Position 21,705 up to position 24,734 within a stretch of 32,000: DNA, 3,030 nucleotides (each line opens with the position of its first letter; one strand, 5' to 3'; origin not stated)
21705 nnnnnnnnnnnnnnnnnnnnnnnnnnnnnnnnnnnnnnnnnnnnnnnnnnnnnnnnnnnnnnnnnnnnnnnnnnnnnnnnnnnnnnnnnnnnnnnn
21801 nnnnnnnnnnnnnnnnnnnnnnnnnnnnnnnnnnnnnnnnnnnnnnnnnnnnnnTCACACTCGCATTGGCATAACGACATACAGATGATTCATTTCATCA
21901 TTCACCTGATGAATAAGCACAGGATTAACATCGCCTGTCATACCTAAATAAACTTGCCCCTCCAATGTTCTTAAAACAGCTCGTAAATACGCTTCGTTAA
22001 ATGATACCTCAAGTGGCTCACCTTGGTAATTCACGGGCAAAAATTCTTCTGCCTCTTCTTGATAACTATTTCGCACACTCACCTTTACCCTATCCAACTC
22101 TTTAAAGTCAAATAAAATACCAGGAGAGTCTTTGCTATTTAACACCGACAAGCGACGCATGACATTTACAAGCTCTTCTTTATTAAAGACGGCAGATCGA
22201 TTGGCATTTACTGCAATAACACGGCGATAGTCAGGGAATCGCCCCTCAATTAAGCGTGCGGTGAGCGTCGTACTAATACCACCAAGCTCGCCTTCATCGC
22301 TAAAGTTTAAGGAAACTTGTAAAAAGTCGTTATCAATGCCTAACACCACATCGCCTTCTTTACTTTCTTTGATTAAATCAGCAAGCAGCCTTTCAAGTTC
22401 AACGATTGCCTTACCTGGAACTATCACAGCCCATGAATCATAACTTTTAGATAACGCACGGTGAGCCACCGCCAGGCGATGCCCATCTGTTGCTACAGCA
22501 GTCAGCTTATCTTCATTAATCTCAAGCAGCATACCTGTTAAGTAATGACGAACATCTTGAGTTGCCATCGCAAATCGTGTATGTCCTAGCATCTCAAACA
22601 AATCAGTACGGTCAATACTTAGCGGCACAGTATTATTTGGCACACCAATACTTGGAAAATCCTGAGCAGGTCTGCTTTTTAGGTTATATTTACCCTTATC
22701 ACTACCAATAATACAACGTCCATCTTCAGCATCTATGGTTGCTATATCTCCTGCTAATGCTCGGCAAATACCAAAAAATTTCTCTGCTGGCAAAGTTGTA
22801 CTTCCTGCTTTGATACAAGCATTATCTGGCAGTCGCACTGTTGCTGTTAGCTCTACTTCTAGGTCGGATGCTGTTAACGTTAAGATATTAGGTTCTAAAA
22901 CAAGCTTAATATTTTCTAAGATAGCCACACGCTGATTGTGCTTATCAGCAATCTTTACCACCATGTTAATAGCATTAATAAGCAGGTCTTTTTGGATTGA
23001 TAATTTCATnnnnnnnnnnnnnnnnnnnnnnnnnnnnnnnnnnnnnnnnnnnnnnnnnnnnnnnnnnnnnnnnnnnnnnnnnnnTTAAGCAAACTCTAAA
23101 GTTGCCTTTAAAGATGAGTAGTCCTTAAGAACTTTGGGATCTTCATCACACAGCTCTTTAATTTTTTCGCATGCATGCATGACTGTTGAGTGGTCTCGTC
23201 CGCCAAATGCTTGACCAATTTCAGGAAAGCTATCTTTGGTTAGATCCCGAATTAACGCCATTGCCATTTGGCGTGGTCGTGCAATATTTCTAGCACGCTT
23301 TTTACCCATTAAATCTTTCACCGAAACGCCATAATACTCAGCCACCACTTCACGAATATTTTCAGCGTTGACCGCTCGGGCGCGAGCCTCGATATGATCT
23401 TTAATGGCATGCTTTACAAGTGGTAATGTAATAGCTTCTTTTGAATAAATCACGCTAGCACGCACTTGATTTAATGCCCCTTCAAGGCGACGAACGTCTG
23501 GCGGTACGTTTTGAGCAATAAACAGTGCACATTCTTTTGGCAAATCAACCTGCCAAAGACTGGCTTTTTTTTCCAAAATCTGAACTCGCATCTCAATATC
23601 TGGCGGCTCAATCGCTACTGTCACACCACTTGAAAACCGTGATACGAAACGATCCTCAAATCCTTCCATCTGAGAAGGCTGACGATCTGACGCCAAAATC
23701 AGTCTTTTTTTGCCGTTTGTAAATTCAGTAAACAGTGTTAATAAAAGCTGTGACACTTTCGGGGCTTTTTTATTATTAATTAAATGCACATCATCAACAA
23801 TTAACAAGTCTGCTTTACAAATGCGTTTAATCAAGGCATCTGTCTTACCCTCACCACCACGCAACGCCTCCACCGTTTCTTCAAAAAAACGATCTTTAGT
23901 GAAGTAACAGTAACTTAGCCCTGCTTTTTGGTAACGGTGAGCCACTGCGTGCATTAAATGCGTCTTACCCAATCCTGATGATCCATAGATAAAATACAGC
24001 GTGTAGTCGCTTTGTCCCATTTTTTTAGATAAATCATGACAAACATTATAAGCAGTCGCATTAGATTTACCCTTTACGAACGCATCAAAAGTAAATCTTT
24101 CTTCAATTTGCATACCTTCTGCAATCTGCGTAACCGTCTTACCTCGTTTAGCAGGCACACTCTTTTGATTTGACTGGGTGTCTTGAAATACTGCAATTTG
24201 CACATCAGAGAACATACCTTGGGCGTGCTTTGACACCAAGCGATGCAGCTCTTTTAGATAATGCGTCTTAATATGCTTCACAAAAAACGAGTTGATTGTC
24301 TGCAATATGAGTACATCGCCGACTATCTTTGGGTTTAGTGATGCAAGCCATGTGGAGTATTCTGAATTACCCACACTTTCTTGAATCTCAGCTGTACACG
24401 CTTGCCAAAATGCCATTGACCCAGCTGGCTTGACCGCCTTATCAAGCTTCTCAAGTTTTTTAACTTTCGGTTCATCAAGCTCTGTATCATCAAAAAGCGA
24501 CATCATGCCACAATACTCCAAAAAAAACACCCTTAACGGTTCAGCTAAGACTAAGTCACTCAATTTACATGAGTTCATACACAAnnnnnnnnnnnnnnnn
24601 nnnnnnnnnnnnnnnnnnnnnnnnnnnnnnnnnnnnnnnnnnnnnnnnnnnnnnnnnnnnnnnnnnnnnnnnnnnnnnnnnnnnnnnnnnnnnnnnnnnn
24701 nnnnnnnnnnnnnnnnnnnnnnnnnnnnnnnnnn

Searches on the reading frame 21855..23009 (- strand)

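Call 10: search_protein_families(library=ncbifam, proteins=[window:21855-23009:-])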
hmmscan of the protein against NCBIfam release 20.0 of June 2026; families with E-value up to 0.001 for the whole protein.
window:21855-23009:- (384 aa): 3 families
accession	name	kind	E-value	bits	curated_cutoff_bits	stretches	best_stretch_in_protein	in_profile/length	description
TIGR00663.1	dnan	equivalog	1.1e-75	254.9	137.65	1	1-383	1-366/367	DNA polymerase III subunit beta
NF004184.0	PRK05643.3-2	equivalog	4.4e-28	98.3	443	1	1-381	1-372/375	DNA polymerase III subunit beta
NF011508.0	PRK14946.1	equivalog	5.9e-09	35.6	513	1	1-372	1-355/366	DNA polymerase III subunit beta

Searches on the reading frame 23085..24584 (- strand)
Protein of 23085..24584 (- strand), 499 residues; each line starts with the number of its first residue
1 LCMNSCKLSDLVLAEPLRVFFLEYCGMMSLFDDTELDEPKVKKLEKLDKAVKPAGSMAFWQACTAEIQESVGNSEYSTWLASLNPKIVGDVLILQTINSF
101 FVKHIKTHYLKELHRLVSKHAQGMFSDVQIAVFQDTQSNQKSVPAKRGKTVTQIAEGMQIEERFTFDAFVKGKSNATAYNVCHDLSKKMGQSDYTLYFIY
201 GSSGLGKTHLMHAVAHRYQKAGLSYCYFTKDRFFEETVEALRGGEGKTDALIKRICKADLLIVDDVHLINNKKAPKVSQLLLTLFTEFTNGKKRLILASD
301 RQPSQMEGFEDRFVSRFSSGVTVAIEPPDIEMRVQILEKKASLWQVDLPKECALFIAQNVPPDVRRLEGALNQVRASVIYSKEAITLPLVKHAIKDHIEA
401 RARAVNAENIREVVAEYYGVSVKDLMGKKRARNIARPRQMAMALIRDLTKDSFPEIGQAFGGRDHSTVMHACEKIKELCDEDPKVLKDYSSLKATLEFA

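Call 10: search_protein_families(library=ncbifam, proteins=[window:23085-24584:-])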
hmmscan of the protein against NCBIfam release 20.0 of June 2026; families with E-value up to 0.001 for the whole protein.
window:23085-24584:- (499 aa): 20 families
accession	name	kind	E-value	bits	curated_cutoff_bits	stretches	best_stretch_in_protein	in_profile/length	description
TIGR00362.1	DnaA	equivalog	1.3e-126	423.2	343.9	1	60-496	1-437/437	chromosomal replication initiator protein DnaA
NF001154.0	PRK00149.3-3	equivalog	1.1e-77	262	410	1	65-488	16-449/462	chromosomal replication initiator protein DnaA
NF009087.0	PRK12422.1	equivalog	6e-55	187.2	657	1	58-484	2-430/455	chromosomal replication initiator protein DnaA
TIGR03420.1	DnaA_homol_Hda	equivalog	9e-32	110.4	194.8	1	158-394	6-225/226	DnaA regulatory inactivator Hda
NF005982.0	PRK08084.1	equivalog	2.6e-15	56.6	268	1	152-394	7-233/235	DnaA inactivator Hda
NF038214.1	IS21_help_AAA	equivalog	4.2e-14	52.8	200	1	198-305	94-196/232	IS21-like element helper ATPase IstB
NF005304.0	PRK06835.1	equivalog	8.4e-14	51.4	215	1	177-322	167-310/330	ATP-binding protein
NF005149.0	PRK06620.1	equivalog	2.2e-13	50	316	1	161-396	11-216/221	hypothetical protein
NF005992.0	PRK08116.1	subfamily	7.6e-09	35.1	189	1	144-266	62-187/269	hypothetical protein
NF040713.1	ZapE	equivalog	8.2e-08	31.9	140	1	182-306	41-162/344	cell division protein ZapE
NF006505.0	PRK08939.1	equivalog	4.6e-07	29.4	228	1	174-266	135-226/306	primosomal protein DnaI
NF009043.0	PRK12377.1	subfamily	1.8e-06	27.7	389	1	110-277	10-183/248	ATP-binding protein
NF006486.0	PRK08903.1-6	equivalog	2.8e-06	27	307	1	165-396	15-218/222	DnaA regulatory inactivator Hda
NF005378.0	PRK06921.1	subfamily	1.4e-05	24.3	207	1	147-277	61-198/266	hypothetical protein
NF005098.0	PRK06526.1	subfamily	1.6e-05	24.4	296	1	198-272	113-185/266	transposase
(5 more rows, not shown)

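Call 81: find_homologous_proteins(query=window:23085-24584:-, max_evalue=1e-80)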
Query window:23085-24584:- (499 aa): 995 proteins with E <= 1e-80 among 8000 candidates; the best 120 are listed.
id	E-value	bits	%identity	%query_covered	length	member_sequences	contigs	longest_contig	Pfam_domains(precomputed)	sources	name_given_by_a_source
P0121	0.0e+0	1116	100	100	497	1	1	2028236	PF11638.14,PF22688.3,PF01695.24,PF00308.25,PF08299.18,PF00004.36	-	-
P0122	8.6e-183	627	61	94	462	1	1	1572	PF11638.14,PF01695.24,PF00308.25,PF08299.18,PF00004.36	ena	-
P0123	1.3e-182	626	62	94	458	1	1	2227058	PF00225.30,PF11638.14,PF01695.24,PF00308.25,PF08299.18,PF00004.36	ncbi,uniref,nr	ncbi:chromosomal replication initiator protein DnaA [Moraxella nasibovis]|uniref:chromosomal replica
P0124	3.1e-182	625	61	94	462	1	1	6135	PF11638.14,PF01695.24,PF00308.25,PF08299.18,PF00004.36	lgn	-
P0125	3.1e-182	625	61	94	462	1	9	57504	PF11638.14,PF01695.24,PF00308.25,PF08299.18,PF00004.36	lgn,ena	-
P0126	3.2e-182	625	62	94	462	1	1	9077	PF11638.14,PF01695.24,PF00308.25,PF08299.18,PF00004.36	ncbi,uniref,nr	ncbi:chromosomal replication initiator protein DnaA [Moraxella sp.]|uniref:chromosomal replication i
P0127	3.2e-182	625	62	94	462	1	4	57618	PF11638.14,PF01695.24,PF00308.25,PF08299.18,PF00004.36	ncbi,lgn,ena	-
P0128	4.2e-182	624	61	94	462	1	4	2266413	PF11638.14,PF01695.24,PF00308.25,PF08299.18,PF00004.36,PF13401.13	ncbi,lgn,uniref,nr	ncbi:hypothetical protein MOVS_00005 [Moraxella ovis]|uniref:Chromosomal replication initiator prote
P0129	4.9e-182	624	61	95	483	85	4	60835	PF11638.14,PF01695.24,PF00308.25,PF08299.18,PF00004.36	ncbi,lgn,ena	-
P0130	5.8e-182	624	61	94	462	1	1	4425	PF11638.14,PF01695.24,PF00308.25,PF08299.18,PF00004.36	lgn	-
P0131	5.8e-182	624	61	94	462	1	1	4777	PF11638.14,PF01695.24,PF00308.25,PF08299.18,PF00004.36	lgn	-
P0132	8.9e-182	623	61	94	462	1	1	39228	PF11638.14,PF01695.24,PF00308.25,PF08299.18,PF00004.36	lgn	-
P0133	9.6e-182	623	61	94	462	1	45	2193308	PF11638.14,PF01695.24,PF00308.25,PF08299.18,PF00004.36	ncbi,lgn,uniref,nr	ncbi:hypothetical protein AAX09_00005 [Moraxella bovoculi]|uniref:chromosomal replication initiator 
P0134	1.2e-181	623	61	94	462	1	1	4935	PF11638.14,PF01695.24,PF00308.25,PF08299.18,PF00004.36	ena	-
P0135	1.2e-181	623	61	94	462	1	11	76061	PF11638.14,PF01695.24,PF00308.25,PF08299.18,PF00004.36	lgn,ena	-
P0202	1.4e-152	527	54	88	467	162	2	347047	PF13173.13,PF11638.14,PF01695.24,PF00308.25,PF08299.18,PF00004.36,PF13401.13,PF01637.25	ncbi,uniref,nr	ncbi:chromosomal replication initiator protein DnaA [Moraxella catarrhalis]|uniref:chromosomal repli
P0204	2.4e-150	520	52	94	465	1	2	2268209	PF13173.13,PF11638.14,PF01695.24,PF00308.25,PF08299.18,PF00004.36,PF13401.13,PF01637.25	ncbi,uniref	ncbi:chromosomal replication initiator protein DnaA [Moraxella marmotae]|uniref:chromosomal replicat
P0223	3.6e-142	493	52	88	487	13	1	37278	PF11638.14,PF00308.25,PF08299.18,PF00004.36,PF11490.14,PF13191.13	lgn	-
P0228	1.8e-140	487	51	88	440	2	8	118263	PF11638.14,PF01695.24,PF00308.25,PF08299.18,PF00004.36,PF13191.13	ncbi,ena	-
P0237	5.8e-137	476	48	95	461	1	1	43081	PF11638.14,PF01695.24,PF00308.25,PF24883.3,PF08299.18,PF00004.36,PF01637.25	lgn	-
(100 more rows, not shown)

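Call 82: find_encoding_contigs(protein=P0202, flank=10000, max_places=1)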
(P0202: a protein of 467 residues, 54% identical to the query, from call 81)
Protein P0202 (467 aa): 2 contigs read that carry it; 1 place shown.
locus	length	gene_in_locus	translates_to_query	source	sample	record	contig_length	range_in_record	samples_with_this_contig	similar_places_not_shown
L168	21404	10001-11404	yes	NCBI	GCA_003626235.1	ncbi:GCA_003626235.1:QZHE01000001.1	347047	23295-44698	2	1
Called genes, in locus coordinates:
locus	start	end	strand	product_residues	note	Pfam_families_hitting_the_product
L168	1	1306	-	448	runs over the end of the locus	PF01029:NusB, PF22458:RsmF-B_ferredox, PF05175:MTS (weak), PF01189:Methyltr_RsmB-F, PF01728:FtsJ (weak), PF13649:Methyltransf_25 (weak), PF13847:Methyltransf_31 (weak)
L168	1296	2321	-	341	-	PF00551:Formyl_trans_N, PF02911:Formyl_trans_C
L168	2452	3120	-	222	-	PF00677:Lum_binding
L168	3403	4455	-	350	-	PF00383:dCMP_cyt_deam_1, PF14437:MafB19-deam, PF01872:RibD_C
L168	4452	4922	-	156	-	PF22811:Zn_ribbon_NrdR, PF03477:ATP-cone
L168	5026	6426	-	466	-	PF10396:TrmE_N, PF03193:RsgA_GTPase (faint), PF12631:MnmE_helical, PF00071:Ras (weak), PF01926:MMR_HSR1, PF02421:FeoB_N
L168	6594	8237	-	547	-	PF14849:YidC_periplas, PF02096:60KD_IMP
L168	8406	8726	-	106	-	PF01809:YidD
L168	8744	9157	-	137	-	PF00825:Ribonuclease_P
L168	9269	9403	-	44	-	PF00468:Ribosomal_L34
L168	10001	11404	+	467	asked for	PF11638:DnaA_N, PF00308:Bac_DnaA, PF01695:IstB_IS21 (weak), PF01637:ATPase_2 (weak), PF13173:AAA_14 (faint), PF13401:AAA_22 (faint), PF00004:AAA (weak), PF08299:Bac_DnaA_C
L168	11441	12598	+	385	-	PF00712:DNA_pol3_beta, PF02767:DNA_pol3_beta_2, PF02768:DNA_pol3_beta_3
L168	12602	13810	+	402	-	PF02463:SMC_N, PF11398:DUF2813 (faint), PF13175:AAA_15, PF13476:AAA_23 (weak), PF13304:AAA_21 (weak)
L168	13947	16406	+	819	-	PF02518:HATPase_c, PF00204:DNA_gyraseB, PF01751:Toprim, PF21249:GyrB_hook, PF18053:GyrB_insert, PF00986:DNA_gyraseB_C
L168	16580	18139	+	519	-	PF00117:GATase, PF07722:Peptidase_C26, PF02540:NAD_synthase, PF00958:GMP_synt_C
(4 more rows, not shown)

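Call 83: find_encoding_contigs(protein=P0204, flank=10000, max_places=1)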
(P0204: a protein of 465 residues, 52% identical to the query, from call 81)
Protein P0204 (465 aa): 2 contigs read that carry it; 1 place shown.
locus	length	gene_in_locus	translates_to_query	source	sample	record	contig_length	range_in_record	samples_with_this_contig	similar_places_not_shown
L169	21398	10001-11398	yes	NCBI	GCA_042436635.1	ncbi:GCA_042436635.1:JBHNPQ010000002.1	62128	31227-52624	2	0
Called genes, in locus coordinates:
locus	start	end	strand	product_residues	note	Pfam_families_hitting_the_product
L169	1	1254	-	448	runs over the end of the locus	PF01029:NusB, PF22458:RsmF-B_ferredox, PF01189:Methyltr_RsmB-F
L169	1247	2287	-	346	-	PF00551:Formyl_trans_N, PF02911:Formyl_trans_C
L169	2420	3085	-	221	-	PF00677:Lum_binding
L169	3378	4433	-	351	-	PF00383:dCMP_cyt_deam_1, PF14437:MafB19-deam, PF01872:RibD_C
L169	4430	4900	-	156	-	PF22811:Zn_ribbon_NrdR, PF03477:ATP-cone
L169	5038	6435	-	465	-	PF10396:TrmE_N, PF03193:RsgA_GTPase (faint), PF12631:MnmE_helical, PF00071:Ras (weak), PF01926:MMR_HSR1, PF02421:FeoB_N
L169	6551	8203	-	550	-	PF14849:YidC_periplas, PF02096:60KD_IMP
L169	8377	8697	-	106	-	PF01809:YidD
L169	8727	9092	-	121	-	PF00825:Ribonuclease_P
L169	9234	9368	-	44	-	PF00468:Ribosomal_L34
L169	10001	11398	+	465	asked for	PF11638:DnaA_N, PF00308:Bac_DnaA, PF01637:ATPase_2 (weak), PF01695:IstB_IS21 (weak), PF13173:AAA_14 (weak), PF13401:AAA_22 (faint), PF00004:AAA (weak), PF08299:Bac_DnaA_C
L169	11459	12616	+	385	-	PF00712:DNA_pol3_beta, PF02767:DNA_pol3_beta_2, PF02768:DNA_pol3_beta_3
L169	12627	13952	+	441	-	PF02463:SMC_N, PF13175:AAA_15, PF13476:AAA_23 (weak), PF13304:AAA_21 (weak)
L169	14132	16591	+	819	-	PF02518:HATPase_c, PF00204:DNA_gyraseB, PF01751:Toprim, PF21249:GyrB_hook, PF18053:GyrB_insert, PF00986:DNA_gyraseB_C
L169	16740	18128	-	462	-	PF00206:Lyase_1, PF14698:ASL_C2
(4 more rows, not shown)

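Call 84: find_encoding_contigs(protein=P0228, flank=10000, max_places=1)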
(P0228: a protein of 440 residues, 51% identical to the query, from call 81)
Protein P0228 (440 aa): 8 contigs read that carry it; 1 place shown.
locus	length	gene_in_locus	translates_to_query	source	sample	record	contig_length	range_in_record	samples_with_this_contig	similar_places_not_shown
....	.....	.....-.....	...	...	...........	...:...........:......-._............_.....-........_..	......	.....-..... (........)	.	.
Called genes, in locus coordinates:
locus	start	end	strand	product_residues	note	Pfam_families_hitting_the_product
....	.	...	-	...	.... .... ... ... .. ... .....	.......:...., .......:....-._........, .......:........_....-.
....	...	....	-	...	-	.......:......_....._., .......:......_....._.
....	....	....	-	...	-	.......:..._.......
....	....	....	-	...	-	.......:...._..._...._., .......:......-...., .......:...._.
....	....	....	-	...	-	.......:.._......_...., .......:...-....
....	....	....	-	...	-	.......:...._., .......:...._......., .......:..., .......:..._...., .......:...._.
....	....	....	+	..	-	-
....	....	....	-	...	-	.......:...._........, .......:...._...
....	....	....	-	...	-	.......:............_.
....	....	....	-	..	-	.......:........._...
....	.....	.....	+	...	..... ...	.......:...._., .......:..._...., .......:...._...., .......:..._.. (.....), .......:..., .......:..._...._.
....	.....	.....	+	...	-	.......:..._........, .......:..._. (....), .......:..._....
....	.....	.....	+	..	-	-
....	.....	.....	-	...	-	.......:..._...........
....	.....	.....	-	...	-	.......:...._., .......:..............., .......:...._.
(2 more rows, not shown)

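Call 86: find_encoding_contigs(protein=P0237, flank=10000, max_places=1)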
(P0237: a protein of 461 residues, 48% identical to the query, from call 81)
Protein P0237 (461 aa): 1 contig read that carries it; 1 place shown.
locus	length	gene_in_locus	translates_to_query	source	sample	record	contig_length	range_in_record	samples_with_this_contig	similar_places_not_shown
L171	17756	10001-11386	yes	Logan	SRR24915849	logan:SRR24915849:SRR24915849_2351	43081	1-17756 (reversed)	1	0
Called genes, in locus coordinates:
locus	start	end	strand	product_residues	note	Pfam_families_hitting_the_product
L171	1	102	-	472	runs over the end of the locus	PF14821:Thr_synth_N, PF00291:PALP, PF24857:THR4_C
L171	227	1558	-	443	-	PF01029:NusB, PF22458:RsmF-B_ferredox, PF01189:Methyltr_RsmB-F, PF01728:FtsJ (weak), PF13649:Methyltransf_25 (faint), PF13847:Methyltransf_31 (weak)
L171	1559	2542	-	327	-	PF00551:Formyl_trans_N, PF02911:Formyl_trans_C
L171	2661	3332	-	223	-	PF00677:Lum_binding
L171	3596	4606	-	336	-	PF00383:dCMP_cyt_deam_1, PF14437:MafB19-deam, PF01872:RibD_C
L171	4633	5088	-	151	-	PF22811:Zn_ribbon_NrdR, PF03477:ATP-cone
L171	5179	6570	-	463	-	PF10396:TrmE_N, PF03193:RsgA_GTPase (faint), PF12631:MnmE_helical, PF00071:Ras (weak), PF01926:MMR_HSR1, PF02421:FeoB_N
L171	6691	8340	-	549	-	PF14849:YidC_periplas, PF02096:60KD_IMP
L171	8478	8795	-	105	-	PF01809:YidD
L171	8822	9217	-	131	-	PF00825:Ribonuclease_P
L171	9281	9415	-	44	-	PF00468:Ribosomal_L34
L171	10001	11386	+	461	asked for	PF11638:DnaA_N, PF00308:Bac_DnaA, PF01637:ATPase_2 (weak), PF01695:IstB_IS21, PF24883:NPHP3_N (weak), PF00004:AAA, PF08299:Bac_DnaA_C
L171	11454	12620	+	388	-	PF00712:DNA_pol3_beta, PF02767:DNA_pol3_beta_2, PF02768:DNA_pol3_beta_3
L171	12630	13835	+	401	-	PF02463:SMC_N, PF11398:DUF2813 (faint), PF13175:AAA_15, PF13476:AAA_23, PF13304:AAA_21 (weak)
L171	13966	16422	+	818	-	PF02518:HATPase_c, PF00204:DNA_gyraseB, PF01751:Toprim, PF21249:GyrB_hook, PF18053:GyrB_insert, PF00986:DNA_gyraseB_C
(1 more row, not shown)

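Call 87: find_encoding_contigs(protein=P0223, flank=10000, max_places=1)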
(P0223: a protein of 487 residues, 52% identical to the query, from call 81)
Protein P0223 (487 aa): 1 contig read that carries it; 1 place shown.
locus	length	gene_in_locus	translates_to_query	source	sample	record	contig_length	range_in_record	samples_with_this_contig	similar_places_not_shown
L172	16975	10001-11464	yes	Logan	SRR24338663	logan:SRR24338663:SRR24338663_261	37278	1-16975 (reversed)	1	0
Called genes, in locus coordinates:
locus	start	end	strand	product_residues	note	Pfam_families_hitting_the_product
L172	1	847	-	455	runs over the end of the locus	PF01029:NusB, PF22458:RsmF-B_ferredox, PF01189:Methyltr_RsmB-F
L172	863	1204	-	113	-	PF20218:DUF6578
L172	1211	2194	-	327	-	PF00551:Formyl_trans_N, PF02911:Formyl_trans_C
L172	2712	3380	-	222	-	PF00677:Lum_binding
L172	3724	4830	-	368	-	PF00383:dCMP_cyt_deam_1, PF14437:MafB19-deam (weak), PF01872:RibD_C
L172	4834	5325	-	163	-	PF22811:Zn_ribbon_NrdR, PF23430:DUF7117 (faint), PF03477:ATP-cone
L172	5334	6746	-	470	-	PF10396:TrmE_N, PF12631:MnmE_helical, PF03193:RsgA_GTPase (faint), PF00071:Ras, PF01926:MMR_HSR1, PF02421:FeoB_N, PF04670:Gtr1_RagA (weak)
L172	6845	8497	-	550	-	PF14849:YidC_periplas, PF02096:60KD_IMP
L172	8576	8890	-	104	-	PF01809:YidD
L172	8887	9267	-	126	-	PF00825:Ribonuclease_P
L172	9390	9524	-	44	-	PF00468:Ribosomal_L34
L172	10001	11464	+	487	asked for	PF11490:DNA_pol3_a_NII (weak), PF11638:DnaA_N, PF00308:Bac_DnaA, PF00004:AAA, PF13191:AAA_16 (faint), PF08299:Bac_DnaA_C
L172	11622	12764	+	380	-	PF00712:DNA_pol3_beta, PF02767:DNA_pol3_beta_2, PF02768:DNA_pol3_beta_3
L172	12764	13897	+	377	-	PF02463:SMC_N, PF11398:DUF2813 (faint), PF13175:AAA_15, PF13476:AAA_23 (weak), PF13304:AAA_21 (weak)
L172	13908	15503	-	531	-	PF08843:AbiEii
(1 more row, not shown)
